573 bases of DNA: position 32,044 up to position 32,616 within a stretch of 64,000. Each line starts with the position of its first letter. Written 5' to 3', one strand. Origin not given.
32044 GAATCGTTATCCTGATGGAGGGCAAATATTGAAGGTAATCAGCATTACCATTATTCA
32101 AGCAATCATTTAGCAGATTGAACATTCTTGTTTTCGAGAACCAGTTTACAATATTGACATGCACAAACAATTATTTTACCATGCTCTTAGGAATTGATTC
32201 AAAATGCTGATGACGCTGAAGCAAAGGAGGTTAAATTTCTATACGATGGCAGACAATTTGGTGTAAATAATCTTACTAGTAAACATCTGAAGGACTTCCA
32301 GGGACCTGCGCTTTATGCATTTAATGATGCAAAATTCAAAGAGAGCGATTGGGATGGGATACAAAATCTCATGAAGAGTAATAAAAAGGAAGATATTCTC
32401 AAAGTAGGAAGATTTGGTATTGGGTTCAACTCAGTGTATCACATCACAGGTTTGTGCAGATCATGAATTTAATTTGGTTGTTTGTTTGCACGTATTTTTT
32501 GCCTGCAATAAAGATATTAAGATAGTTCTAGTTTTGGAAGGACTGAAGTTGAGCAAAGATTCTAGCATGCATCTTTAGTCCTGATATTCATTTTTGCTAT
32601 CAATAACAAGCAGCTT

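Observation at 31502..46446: Invertebrate sacsin ortholog: three HATPase-like repeats in a giant exon, HEPN retained, J domain degenerate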

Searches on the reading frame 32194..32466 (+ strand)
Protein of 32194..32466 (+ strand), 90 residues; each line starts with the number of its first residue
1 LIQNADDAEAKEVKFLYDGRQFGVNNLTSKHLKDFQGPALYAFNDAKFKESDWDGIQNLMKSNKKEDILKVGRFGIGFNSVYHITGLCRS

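Call 5: search_protein_families(library=pfam, proteins=[window:32194-32466:+], max_evalue=0.01)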
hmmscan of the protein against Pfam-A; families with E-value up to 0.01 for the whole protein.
window:32194-32466:+ (90 aa): 1 family
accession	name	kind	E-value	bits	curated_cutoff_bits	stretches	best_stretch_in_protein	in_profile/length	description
PF25794.1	SACS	-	4.8e-35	122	32.8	1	1-87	24-115/247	Sacsin domain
